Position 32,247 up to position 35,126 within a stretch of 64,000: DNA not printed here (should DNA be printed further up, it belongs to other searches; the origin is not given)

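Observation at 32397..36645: Chaperone-usher-like fimbrial operon embedded in the T9SS cargo array.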

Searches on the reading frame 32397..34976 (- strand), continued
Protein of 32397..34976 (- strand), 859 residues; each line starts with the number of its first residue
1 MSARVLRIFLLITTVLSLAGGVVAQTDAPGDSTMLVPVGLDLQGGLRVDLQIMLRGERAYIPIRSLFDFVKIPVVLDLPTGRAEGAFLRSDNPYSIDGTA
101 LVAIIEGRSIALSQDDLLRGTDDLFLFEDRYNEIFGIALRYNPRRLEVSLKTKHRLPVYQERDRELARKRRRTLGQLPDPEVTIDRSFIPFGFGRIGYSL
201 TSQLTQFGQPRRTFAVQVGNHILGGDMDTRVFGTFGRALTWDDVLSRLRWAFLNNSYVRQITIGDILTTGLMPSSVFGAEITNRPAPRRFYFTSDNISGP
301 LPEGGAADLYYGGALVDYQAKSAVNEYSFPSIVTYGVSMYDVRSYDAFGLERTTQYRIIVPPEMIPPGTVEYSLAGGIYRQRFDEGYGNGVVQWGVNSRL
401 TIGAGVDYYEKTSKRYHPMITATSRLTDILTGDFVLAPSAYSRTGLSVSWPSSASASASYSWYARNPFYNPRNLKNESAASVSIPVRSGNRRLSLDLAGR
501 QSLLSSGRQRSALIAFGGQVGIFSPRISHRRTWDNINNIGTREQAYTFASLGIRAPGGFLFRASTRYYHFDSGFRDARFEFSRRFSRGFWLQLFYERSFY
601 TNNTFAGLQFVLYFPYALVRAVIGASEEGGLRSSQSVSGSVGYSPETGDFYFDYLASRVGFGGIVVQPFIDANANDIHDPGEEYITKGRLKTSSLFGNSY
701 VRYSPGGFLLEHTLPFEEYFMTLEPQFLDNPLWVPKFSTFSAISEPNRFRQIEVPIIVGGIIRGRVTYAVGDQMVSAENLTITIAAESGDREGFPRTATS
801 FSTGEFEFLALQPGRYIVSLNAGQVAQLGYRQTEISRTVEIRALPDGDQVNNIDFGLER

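Call 83: fold_search(model_id=the predicted structure, library=pdb)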
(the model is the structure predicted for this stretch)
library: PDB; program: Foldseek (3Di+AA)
matches with E <= 10: 838; with E <= 0.001: 123
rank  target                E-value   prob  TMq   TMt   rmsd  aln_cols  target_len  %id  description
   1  9bog_D                1.4e-25  1.00  0.46  0.49  16.2       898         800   12  Structural basis for adhesin secretion by the outer-membrane usher in type 1 pili (released 2024-10-09)
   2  3rfz_B                1.5e-25  1.00  0.47  0.50  16.3       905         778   12  Crystal structure of the FimD usher bound to its cognate FimC:FimH substrate (released 2011-06-01)
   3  3rfz_E                1.3e-24  1.00  0.46  0.50  16.6       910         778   12  Crystal structure of the FimD usher bound to its cognate FimC:FimH substrate (released 2011-06-01)
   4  9fw9_D                1.7e-24  1.00  0.47  0.57   9.6       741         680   12  Cryo-EM structure of the type 1 pilus assembly platform as part of the FimA-bound chaperone-usher pilus complex (FimDH (released 2025-06-04)
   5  9fy9_D                3.8e-24  1.00  0.46  0.56  10.4       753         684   12  Cryo-EM structure of the type 1 chaperone-usher pilus FimD-tip complex (FimDHGFC) - Conformer 1 (released 2025-06-04)
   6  7lhg_C                3.2e-23  1.00  0.46  0.48  16.9       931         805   12  Cryo-EM structure of E. coli P pilus tip assembly intermediate PapC-PapD-PapK-PapG in the first conformation (released 2021-08-11)
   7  9fxs_D                3.8e-22  1.00  0.45  0.57  10.0       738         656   13  Cryo-EM structure of the type 1 pilus complex including pilus rod and FimI-bound assembly platform after incorporation (released 2025-06-04)
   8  9fxb_D                3.8e-22  1.00  0.44  0.57  10.2       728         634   12  Cryo-EM structure of the type 1 pilus assembly platform as part of the FimI-bound chaperone-usher pilus complex (FimDH (released 2025-06-04)
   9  6e14_D                5.5e-22  1.00  0.44  0.47  16.9       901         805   12  Handover mechanism of the growing pilus by the bacterial outer membrane usher FimD (released 2018-10-17)
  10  9fx8_D                2.8e-21  1.00  0.47  0.58   9.6       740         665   12  Cryo-EM structure of the FimI-bound type 1 pilus assembly platform complex - Local refinement (released 2025-06-04)
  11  7lhh_C                1.4e-19  1.00  0.44  0.47  11.5       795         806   13  Cryo-EM structure of E. coli P pilus tip assembly intermediate PapC-PapD-PapK-PapG in the second conformation (released 2021-08-11)
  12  6cd2_C                2.1e-18  1.00  0.37  0.42  17.0       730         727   11  Crystal structure of the PapC usher bound to the chaperone-adhesin PapD-PapG (released 2018-10-03)
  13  2vqi_B                1.6e-15  1.00  0.33  0.54  17.2       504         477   16  Structure of the P pilus usher (PapC) translocation pore (released 2008-05-27)
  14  2vqi_A                1.8e-15  1.00  0.33  0.54  17.3       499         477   16  Structure of the P pilus usher (PapC) translocation pore (released 2008-05-27)
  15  7lhi_C                1.6e-14  1.00  0.45  0.52  16.7       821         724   14  Cryo-EM structure of E. coli P pilus tip assembly intermediate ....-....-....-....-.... (released 2021-08-11)
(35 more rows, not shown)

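Call 84: search_protein_families(library=pfam, proteins=[L002:3085-3618:+, L002:4273-4752:+, L002:4917-5483:+, L002:5784-6353:+, L002:6430-6987:+, L018:2520-3068:+, L021:293-853:+, L022:204-752:+, L025:1701-2207:+, L025:2550-3074:+], max_evalue=1)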
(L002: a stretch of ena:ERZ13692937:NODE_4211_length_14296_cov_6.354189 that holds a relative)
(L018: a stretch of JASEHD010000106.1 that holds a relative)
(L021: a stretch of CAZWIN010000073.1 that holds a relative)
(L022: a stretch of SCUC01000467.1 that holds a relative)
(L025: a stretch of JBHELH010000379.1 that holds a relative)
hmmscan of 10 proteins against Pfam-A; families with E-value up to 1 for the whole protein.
L002:3085-3618:+ (177 aa): 2 families
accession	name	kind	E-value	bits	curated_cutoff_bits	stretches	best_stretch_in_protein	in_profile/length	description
PF14352.11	DUF4402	-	2.9e-05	25.2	25.2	1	46-174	5-129/129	Domain of unknown function (DUF4402)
PF23993.1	DUF7311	-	0.25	12.3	27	0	75-123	53-107/150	Domain of unknown function (DUF7311)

L002:4273-4752:+ (159 aa): 2 families
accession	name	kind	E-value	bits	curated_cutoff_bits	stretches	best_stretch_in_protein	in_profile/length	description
PF14352.11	DUF4402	-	8.7e-06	26.9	25.2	1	26-156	21-129/129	Domain of unknown function (DUF4402)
PF21340.4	Polysacc_lyase-like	-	0.078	12.7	27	1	76-148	93-168/209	Cip1-like, core domain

L002:4917-5483:+ (188 aa): 2 families
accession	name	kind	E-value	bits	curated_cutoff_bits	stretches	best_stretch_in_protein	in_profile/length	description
PF14352.11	DUF4402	-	0.00021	22.4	25.2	1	52-185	6-129/129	Domain of unknown function (DUF4402)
PF02329.21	HDC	-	0.0072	16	25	1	60-150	174-260/294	Histidine carboxylase PI chain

L002:5784-6353:+ (189 aa): 1 family
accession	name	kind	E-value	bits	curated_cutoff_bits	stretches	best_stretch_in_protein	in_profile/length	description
PF14352.11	DUF4402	-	0.047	14.8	25.2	1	47-186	1-129/129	Domain of unknown function (DUF4402)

L002:6430-6987:+ (185 aa): 1 family
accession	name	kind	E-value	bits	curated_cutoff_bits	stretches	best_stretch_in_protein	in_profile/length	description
PF14352.11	DUF4402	-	4.5e-05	24.6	25.2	1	46-182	1-129/129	Domain of unknown function (DUF4402)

L018:2520-3068:+ (182 aa): 0 families

L021:293-853:+ (186 aa): 1 family
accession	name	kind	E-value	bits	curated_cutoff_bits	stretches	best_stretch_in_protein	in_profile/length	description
PF14352.11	DUF4402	-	0.067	14.3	25.2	1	139-183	98-129/129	Domain of unknown function (DUF4402)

L022:204-752:+ (182 aa): 1 family
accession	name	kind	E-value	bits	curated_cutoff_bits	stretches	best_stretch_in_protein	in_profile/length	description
PF19144.5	DUF5826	-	0.31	11.6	32.4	1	5-31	35-61/68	Family of unknown function (DUF5826)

L025:1701-2207:+ (168 aa): 2 families
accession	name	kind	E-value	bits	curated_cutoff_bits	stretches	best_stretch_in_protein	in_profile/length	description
PF14352.11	DUF4402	-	2.8e-08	34.9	25.2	1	37-167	3-129/129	Domain of unknown function (DUF4402)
PF13663.11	DUF4148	-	0.17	12.7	27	1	1-39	1-38/62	Domain of unknown function (DUF4148)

L025:2550-3074:+ (174 aa): 0 families

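Call 87: list_cluster_members(proteins=[P0164, P0170, P0183, P0200, P0214, P0239, P0256, P0276, P0292, P0311])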
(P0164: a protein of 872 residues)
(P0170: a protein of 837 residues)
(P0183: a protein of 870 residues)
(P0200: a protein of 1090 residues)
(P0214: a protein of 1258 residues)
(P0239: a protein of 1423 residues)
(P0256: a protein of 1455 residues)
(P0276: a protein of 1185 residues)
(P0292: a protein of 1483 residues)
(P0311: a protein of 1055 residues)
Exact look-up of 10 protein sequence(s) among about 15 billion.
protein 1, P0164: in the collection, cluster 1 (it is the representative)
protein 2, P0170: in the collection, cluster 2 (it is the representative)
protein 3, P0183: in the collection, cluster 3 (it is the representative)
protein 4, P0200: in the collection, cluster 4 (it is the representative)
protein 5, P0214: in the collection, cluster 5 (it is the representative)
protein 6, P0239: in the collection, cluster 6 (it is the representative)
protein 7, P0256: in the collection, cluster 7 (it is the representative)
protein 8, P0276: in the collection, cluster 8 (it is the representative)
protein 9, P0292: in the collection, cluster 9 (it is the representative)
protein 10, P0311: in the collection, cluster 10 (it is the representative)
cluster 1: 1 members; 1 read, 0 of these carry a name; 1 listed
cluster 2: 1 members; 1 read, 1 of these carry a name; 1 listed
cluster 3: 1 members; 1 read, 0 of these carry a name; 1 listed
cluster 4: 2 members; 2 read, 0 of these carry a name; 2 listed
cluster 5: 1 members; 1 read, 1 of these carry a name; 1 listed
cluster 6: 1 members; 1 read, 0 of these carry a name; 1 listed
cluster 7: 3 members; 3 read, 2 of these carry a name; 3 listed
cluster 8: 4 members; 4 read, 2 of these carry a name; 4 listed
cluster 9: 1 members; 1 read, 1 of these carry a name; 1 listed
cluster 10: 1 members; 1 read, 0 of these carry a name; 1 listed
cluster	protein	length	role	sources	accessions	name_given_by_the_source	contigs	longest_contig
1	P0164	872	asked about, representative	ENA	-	-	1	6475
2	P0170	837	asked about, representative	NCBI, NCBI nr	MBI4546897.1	MAG: hypothetical protein HY707_02880 [Ignavibacteriae bacterium] | hypothetical protein [Ignavibacteriota bacterium]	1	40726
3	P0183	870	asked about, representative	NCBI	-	-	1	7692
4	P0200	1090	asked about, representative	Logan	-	-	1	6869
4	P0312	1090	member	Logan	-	-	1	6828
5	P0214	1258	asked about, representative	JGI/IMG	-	hypothetical protein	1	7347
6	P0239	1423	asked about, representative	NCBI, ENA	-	-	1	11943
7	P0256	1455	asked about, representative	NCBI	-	-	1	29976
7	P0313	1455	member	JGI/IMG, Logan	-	cell division protein FtsN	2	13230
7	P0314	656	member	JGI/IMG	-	cell division protein FtsN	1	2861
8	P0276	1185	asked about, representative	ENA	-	-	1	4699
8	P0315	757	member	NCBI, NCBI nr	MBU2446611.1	MAG: hypothetical protein KJ666_13730, partial [Bacteroidetes bacterium] | hypothetical protein [Bacteroidota bacterium]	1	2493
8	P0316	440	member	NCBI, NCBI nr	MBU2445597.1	MAG: hypothetical protein KJ666_08500, partial [Bacteroidetes bacterium] | hypothetical protein [Bacteroidota bacterium]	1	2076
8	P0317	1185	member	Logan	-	-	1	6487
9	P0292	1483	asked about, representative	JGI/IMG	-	hypothetical protein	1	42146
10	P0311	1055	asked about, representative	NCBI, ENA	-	-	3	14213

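Call 91: find_encoding_contigs(protein=P0077, flank=8000, max_places=2)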
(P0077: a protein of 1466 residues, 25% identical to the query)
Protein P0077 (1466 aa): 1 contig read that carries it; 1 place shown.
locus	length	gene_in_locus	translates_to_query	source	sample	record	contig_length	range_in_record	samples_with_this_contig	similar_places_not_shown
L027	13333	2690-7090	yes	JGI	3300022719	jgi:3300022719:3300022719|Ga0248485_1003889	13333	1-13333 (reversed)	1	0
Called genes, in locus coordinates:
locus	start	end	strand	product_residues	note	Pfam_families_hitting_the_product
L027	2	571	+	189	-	?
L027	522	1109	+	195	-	-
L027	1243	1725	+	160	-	-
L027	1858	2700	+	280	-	-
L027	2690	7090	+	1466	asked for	PF05036:SPOR (faint)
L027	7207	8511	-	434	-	PF00364:Biotin_lipoyl, PF25997:BSH_YhbJ, PF02817:E3_binding, PF00198:2-oxoacid_dh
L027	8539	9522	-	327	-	PF02779:Transket_pyr, PF02780:Transketolase_C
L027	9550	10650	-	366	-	PF00676:E1_dh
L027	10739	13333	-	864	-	?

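Call 92: find_encoding_contigs(protein=P0170, flank=8000, max_places=2)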
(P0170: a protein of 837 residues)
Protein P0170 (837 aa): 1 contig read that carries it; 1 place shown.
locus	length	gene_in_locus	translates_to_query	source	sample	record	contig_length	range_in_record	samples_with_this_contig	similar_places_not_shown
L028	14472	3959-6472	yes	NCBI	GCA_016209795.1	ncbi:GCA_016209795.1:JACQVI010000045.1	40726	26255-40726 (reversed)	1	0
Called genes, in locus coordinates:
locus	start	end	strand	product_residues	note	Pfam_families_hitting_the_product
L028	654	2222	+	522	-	PF18962:Por_Secre_tail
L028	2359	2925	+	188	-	-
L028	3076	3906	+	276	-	-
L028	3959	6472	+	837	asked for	PF07833:Cu_amine_oxidN1 (faint), PF13620:CarboxypepD_reg (faint), PF17210:SdrD_B (faint), PF22904:NOMO1-like_2nd (weak)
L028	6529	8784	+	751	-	-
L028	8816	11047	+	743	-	-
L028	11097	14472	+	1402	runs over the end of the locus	PF00932:LTD, PF13860:FlgD_ig (weak)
